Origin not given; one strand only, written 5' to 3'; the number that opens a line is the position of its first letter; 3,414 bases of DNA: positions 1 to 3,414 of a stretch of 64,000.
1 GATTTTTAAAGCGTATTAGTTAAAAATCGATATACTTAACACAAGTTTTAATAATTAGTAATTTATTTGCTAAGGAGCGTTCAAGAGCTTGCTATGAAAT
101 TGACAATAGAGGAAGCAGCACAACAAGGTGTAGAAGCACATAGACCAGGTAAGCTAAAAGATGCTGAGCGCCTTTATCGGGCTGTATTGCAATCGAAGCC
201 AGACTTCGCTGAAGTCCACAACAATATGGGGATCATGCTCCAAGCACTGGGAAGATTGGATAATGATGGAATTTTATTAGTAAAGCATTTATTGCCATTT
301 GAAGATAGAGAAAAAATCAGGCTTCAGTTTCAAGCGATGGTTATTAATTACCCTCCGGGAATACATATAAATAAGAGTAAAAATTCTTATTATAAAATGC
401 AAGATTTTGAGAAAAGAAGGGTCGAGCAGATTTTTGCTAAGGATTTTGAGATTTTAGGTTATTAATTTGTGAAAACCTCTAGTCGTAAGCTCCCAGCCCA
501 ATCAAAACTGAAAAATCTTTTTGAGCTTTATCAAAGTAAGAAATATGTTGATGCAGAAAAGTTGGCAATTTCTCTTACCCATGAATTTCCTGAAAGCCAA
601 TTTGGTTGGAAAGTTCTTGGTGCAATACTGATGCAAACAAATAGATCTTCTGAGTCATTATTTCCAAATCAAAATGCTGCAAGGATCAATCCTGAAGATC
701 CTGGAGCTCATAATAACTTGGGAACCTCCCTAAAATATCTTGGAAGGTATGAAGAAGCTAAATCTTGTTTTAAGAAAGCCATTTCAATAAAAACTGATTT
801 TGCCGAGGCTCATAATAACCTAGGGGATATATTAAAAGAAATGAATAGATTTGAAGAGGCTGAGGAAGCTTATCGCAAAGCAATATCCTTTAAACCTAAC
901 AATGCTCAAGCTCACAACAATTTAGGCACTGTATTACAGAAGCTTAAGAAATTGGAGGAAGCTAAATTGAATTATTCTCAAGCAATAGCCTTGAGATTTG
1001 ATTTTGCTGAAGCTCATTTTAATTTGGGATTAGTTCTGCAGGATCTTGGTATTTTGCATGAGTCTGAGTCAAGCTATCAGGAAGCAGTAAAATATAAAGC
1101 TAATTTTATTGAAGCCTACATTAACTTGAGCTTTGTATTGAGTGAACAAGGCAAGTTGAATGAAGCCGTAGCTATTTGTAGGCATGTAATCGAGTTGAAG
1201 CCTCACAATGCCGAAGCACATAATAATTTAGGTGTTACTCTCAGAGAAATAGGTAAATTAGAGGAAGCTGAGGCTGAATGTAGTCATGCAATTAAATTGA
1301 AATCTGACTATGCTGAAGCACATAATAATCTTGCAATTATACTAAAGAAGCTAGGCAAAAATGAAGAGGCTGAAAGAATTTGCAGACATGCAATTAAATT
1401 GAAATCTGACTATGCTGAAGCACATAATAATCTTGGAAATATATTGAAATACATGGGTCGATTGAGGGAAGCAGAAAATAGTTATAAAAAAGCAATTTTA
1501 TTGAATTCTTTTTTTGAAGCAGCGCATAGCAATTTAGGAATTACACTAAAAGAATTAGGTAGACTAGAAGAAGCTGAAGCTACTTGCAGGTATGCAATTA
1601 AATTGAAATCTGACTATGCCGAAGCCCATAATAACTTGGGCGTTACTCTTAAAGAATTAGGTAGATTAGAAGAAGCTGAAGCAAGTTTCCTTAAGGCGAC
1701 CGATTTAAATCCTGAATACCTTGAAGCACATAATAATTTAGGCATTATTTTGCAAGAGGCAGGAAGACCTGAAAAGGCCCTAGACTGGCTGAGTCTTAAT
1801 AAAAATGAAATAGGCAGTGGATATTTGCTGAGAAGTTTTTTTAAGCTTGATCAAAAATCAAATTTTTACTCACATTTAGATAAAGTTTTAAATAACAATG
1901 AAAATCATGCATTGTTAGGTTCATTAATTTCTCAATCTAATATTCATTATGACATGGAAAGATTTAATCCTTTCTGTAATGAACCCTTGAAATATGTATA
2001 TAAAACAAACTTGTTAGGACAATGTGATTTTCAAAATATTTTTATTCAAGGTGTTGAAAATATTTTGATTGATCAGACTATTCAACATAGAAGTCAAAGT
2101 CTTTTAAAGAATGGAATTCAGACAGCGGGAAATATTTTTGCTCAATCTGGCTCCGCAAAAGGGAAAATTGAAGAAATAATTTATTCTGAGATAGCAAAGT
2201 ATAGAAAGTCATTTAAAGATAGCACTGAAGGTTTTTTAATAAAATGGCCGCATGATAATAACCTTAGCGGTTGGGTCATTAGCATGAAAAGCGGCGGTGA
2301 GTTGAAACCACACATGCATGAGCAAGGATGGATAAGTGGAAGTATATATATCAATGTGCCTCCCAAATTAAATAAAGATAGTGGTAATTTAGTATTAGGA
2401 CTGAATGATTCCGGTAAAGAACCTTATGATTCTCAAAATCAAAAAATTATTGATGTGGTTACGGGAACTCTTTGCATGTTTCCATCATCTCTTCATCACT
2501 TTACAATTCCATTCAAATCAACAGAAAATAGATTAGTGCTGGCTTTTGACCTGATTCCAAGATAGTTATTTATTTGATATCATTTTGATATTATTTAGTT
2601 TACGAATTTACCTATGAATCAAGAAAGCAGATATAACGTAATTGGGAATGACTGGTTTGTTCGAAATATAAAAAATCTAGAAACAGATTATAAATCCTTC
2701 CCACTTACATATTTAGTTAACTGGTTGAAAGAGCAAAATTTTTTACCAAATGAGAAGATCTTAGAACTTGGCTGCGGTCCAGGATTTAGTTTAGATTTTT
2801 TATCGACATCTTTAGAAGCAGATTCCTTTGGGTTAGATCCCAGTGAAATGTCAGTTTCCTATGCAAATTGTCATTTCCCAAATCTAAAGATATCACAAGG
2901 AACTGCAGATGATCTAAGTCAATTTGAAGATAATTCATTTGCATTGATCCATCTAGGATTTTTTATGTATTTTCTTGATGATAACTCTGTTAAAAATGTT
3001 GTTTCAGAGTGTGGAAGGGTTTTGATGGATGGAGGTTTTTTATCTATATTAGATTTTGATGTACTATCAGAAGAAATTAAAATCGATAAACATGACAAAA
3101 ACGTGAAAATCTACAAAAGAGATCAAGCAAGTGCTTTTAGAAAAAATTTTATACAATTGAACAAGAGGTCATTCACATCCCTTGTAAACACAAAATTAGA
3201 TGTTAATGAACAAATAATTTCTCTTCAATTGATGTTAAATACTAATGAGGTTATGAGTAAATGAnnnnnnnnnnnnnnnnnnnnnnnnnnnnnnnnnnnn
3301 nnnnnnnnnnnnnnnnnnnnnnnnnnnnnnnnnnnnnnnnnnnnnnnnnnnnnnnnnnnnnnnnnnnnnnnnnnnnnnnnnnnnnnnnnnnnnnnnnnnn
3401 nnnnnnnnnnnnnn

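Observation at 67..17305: Glycosyltransferase-free tailoring island around a pseudaminic-acid-type CMP-sugar core: candidate undescribed surface-glycan modification system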

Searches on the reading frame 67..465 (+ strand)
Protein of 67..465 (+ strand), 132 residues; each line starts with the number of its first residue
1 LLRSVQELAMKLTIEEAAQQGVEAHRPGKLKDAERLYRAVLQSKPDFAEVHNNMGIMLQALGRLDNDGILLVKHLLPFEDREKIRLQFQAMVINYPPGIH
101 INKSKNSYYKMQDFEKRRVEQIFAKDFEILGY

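Call 3: search_protein_families(library=pfam, proteins=[window:67-465:+], max_evalue=0.01)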
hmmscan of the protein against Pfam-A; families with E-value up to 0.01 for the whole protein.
window:67-465:+ (132 aa): 5 families
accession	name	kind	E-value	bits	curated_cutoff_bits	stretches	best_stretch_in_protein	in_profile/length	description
PF13414.12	TPR_11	-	0.0003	20.9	26.8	1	28-62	8-42/42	TPR repeat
PF00515.34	TPR_1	-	0.00049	20.2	27.8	0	48-65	1-18/34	Tetratricopeptide repeat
PF24575.1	TPR_Slam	-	0.0022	18.9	35.2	1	20-58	53-91/104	Surface lipoprotein assembly modifier, N-terminal TPR repeats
PF14559.12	TPR_19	-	0.0024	18.6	25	1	28-65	5-42/68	Tetratricopeptide repeat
PF07719.23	TPR_2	-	0.0069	16.9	27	0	48-65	1-18/34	Tetratricopeptide repeat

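Call 5: search_protein_families(library=ncbifam, proteins=[window:67-465:+], max_evalue=0.001)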
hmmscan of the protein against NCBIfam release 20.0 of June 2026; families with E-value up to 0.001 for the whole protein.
window:67-465:+ (132 aa): 2 families
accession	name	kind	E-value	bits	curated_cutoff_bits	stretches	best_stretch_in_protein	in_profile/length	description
NF033758.1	gliding_GltE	equivalog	5.9e-05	22.2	225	1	19-66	91-138/411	adventurous gliding motility TPR repeat lipoprotein GltE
NF033762.1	social_mot_Tgl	equivalog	0.00016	21.1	225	1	19-59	36-76/252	social motility TPR repeat lipoprotein Tgl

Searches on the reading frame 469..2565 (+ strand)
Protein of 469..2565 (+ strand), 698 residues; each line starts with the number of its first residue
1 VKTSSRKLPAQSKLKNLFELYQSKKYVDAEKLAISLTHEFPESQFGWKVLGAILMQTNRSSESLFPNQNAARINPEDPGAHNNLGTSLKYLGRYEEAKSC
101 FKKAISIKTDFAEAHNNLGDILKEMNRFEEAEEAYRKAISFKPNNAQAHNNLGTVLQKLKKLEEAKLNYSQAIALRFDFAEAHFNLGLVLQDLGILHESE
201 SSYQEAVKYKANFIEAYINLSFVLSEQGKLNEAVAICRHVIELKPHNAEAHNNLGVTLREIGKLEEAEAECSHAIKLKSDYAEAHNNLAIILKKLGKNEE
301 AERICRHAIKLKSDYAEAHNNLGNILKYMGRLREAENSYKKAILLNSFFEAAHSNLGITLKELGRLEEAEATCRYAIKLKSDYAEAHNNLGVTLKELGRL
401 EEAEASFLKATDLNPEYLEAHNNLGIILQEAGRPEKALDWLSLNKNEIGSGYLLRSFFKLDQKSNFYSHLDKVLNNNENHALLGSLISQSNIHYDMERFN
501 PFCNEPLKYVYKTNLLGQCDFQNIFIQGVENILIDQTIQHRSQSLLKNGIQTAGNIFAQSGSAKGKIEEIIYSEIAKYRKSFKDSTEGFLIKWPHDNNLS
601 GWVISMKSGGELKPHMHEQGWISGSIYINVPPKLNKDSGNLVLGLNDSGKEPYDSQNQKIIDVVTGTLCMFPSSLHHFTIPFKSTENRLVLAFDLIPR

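Call 3: search_protein_families(library=pfam, proteins=[window:469-2565:+], max_evalue=0.01)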
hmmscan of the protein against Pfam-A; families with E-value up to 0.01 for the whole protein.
window:469-2565:+ (698 aa): 29 families (the best 25 are shown)
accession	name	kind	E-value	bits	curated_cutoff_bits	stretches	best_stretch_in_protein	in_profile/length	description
PF00515.34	TPR_1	-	2.7e-75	245.8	27.8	8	112-145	1-34/34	Tetratricopeptide repeat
PF13414.12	TPR_11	-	1.3e-69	230.1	26.8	9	119-159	1-41/42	TPR repeat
PF07719.23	TPR_2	-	1.2e-65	212.7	27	9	112-145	1-34/34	Tetratricopeptide repeat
PF13181.12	TPR_8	-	1.3e-64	209.3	25.7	8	112-145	1-34/34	Tetratricopeptide repeat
PF13431.12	TPR_17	-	2.9e-62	202.2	24.4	8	134-165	1-32/34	Tetratricopeptide repeat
PF13424.12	TPR_12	-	1.1e-44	150.9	30.1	6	80-141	5-74/77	Tetratricopeptide repeat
PF13374.12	TPR_10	-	1e-41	140.2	27.5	5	215-243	3-31/42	Tetratricopeptide repeat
PF13432.12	TPR_16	-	1.9e-38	130.9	32.7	4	84-146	3-65/65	Tetratricopeptide repeat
PF14559.12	TPR_19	-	1.2e-32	112.4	25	7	92-149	5-62/68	Tetratricopeptide repeat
PF13176.12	TPR_7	-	2.2e-24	83.9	27.9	0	114-144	1-33/36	Tetratricopeptide repeat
PF07721.20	TPR_4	-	3.7e-21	74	27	0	351-374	2-25/26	Tetratricopeptide repeat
PF13428.12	TPR_14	-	1.2e-19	69.2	23.5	1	113-153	2-42/44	Tetratricopeptide repeat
PF13759.12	2OG-FeII_Oxy_5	-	4.9e-18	65.8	27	1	602-694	3-101/101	Putative 2OG-Fe(II) oxygenase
PF23914.1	TPR_CcmH_CycH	-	6.3e-12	46.1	42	0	94-167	66-142/158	Cytochrome c-type biogenesis protein H TPR domain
PF17874.7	TPR_MalT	-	6.9e-12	45.7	45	2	175-286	42-159/336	MalT-like TPR region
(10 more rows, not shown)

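Call 5: search_protein_families(library=ncbifam, proteins=[window:469-2565:+], max_evalue=0.001)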
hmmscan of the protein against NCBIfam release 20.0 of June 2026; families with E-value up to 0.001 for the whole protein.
window:469-2565:+ (698 aa): 30 families (the best 25 are shown)
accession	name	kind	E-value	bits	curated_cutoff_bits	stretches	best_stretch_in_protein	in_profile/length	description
TIGR02521.1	type_IV_pilW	equivalog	2.1e-52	178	154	5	92-236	45-191/234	type IV pilus biogenesis/stability protein PilW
NF033762.1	social_mot_Tgl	equivalog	1.6e-45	155.5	225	4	234-343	16-127/252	social motility TPR repeat lipoprotein Tgl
NF040959.1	MamA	equivalog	2.4e-40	138.2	200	3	68-195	61-188/204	magnetosome protein MamA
TIGR02917.1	PEP_TPR_lipo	equivalog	1e-35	122.9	312.2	3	177-372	53-249/899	XrtA/PEP-CTERM system TPR-repeat protein PrsT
NF033758.1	gliding_GltE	equivalog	1.5e-35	123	225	2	178-439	84-346/411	adventurous gliding motility TPR repeat lipoprotein GltE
TIGR02552.1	LcrH_SycD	equivalog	5.2e-28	97.5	104.8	3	201-316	5-120/136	SycD/LcrH family type III secretion system chaperone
NF033920.0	C39_PA2778_fam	equivalog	9.8e-27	94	150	3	196-278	172-254/255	PA2778 family cysteine peptidase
NF008391.2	PRK11189.1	equivalog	1.1e-24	87.5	250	3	90-166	77-153/297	lipoprotein NlpI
NF052415.1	T3SS_chap_SctY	equivalog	7e-18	65.1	70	1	226-310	18-105/106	type III secretion apparatus assembly chaperone SctY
TIGR00990.1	3a0801s09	subfamily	1.3e-16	60.4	757.25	2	242-414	325-497/615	mitochondrial import receptor subunit TOM70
NF047507.1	TPR_BatC_Lepto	exception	3.7e-16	59.3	175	1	61-163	41-146/214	TPR repeat-containing protein BatC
NF002725.1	PRK02603.1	equivalog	3.9e-14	53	143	0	89-168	46-128/173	photosystem I assembly protein Ycf3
NF040561.1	PrimPol_Msp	equivalog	1.2e-13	50.5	200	1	74-163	21-109/515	CRISPR-associated primase-polymerase type A1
NF011886.0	PRK15359.1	equivalog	4.9e-12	45.8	146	0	284-355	60-130/144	type III secretion system chaperone protein SscB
NF047371.1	FlcA_CTERM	equivalog_domain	2.7e-11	42.6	300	1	111-276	437-591/646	periplasmic flagellar collar protein FlcA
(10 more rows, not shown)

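Call 8: find_encoding_contigs(protein=window:469-2565:+, flank=10000, max_places=6)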
Protein window:469-2565:+ (698 aa): no gene with exactly this product is on record in the collection.

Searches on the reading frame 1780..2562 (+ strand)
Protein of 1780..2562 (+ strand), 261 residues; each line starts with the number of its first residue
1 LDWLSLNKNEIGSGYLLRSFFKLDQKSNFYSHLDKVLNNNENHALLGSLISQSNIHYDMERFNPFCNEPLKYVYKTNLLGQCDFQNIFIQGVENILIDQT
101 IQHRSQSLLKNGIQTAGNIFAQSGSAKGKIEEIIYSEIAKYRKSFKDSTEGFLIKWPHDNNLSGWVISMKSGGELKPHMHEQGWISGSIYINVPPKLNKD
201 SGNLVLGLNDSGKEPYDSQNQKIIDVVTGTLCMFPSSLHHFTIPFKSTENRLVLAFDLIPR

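Call 35: find_related_loci(query=window:1780-2562:+, collection=metagenome_contigs, flank=10000)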
Query window:1780-2562:+ (261 aa) in metagenome_contigs; peptide patterns used: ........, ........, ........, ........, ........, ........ (x = any residue, [..] = any of these).
184 stretches matched a pattern; 4 encode a relative of the query (tblastn E <= 1e-3); 4 distinct loci.
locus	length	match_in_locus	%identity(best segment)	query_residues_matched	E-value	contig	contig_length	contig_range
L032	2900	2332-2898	86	1-189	5e-107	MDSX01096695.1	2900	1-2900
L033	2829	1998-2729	49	15-261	2e-88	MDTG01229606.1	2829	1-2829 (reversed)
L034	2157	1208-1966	51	10-261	1e-84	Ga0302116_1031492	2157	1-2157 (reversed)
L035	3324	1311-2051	48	15-261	2e-79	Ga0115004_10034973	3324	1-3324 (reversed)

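Call 50: search_protein_families(library=pfam, proteins=[L032:87-758:+], max_evalue=0.01)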
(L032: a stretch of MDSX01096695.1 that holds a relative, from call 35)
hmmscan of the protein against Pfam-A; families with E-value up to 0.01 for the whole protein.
L032:87-758:+ (224 aa): 2 families
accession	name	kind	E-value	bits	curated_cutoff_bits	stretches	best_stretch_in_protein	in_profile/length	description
PF05711.17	TylF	-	6.3e-20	72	23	1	43-207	89-249/264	Macrocin-O-methyltransferase (TylF)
PF13578.12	Methyltransf_24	-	2.9e-11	44.6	26.3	1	51-187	2-105/105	Methyltransferase domain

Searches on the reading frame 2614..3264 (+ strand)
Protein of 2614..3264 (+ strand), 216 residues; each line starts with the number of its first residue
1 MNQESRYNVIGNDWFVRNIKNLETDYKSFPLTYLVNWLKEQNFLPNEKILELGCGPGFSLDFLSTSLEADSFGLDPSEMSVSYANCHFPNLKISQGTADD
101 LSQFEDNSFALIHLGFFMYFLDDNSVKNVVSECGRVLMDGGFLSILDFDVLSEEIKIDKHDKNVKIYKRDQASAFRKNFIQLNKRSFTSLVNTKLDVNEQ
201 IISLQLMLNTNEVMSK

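Call 3: search_protein_families(library=pfam, proteins=[window:2614-3264:+], max_evalue=0.01)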
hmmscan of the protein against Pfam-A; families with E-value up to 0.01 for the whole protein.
window:2614-3264:+ (216 aa): 6 families
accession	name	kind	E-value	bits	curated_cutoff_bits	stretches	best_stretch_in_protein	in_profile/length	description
PF13649.12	Methyltransf_25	-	7.2e-14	52.7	27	1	49-141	1-97/97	Methyltransferase domain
PF08241.18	Methyltransf_11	-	9.8e-13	49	21.2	1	50-144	1-94/95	Methyltransferase domain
PF13847.12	Methyltransf_31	-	8.9e-09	35.6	27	1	46-161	4-125/145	Methyltransferase domain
PF08242.18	Methyltransf_12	-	2e-06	28.9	30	1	50-143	1-98/98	Methyltransferase domain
PF07021.18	MetW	-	2.9e-06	27.5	21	1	46-113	14-80/193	Methionine biosynthesis protein MetW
PF13489.12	Methyltransf_23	-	0.00026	21.2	27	1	44-152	21-123/164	Methyltransferase domain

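Call 5: search_protein_families(library=ncbifam, proteins=[window:2614-3264:+], max_evalue=0.001)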
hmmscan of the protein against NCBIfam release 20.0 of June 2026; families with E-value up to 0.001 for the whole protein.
window:2614-3264:+ (216 aa): 11 families
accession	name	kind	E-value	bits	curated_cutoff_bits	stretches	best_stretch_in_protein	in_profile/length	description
NF045667.1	MTase_DVU1556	equivalog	2.6e-14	53.2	155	1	38-155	15-129/213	DVU_1556 family methyltransferase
NF001244.0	PRK00216.1-5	equivalog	1.6e-08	34.1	216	1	42-153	45-161/236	bifunctional demethylmenaquinone methyltransferase/2-methoxy-6-polyprenyl-1,4-benzoquinol methylase UbiE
TIGR01934.1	MenG_MenH_UbiE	subfamily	4.3e-08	32.7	158.35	1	36-153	33-149/223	ubiquinone/menaquinone biosynthesis methyltransferase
NF043040.1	corrin_prot_MT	hypoth_equivalog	5e-08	32.6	180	1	43-147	39-149/216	corrinoid protein-associated methyltransferase CpaM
TIGR02072.1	BioC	equivalog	2.1e-07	31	184.95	1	33-145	22-132/244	malonyl-ACP O-methyltransferase BioC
NF045825.1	FAmtase_mtf2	equivalog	1.8e-06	27.4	400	1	44-149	57-162/248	fatty-acid O-methyltransferase Mtf2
NF045823.1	PthPhpthDimycoMt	equivalog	1.1e-05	24.8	300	1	44-150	65-171/256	phthiotriol/phenolphthiotriol dimycocerosates methyltransferase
TIGR02081.1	metW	equivalog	4e-05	23.2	189.5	1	45-114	13-81/194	methionine biosynthesis protein MetW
NF008300.0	PRK11088.1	equivalog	6.1e-05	22.6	303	1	34-112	74-155/272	23S rRNA (guanine(745)-N(1))-methyltransferase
NF047649.1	MTase_UXPK_star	exception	0.00027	20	460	1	43-168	75-203/283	methyltransferase/UXPK-star double selenoprotein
NF002463.0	PRK01683.1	equivalog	0.00065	19.4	297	1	45-147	31-130/258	trans-aconitate 2-methyltransferase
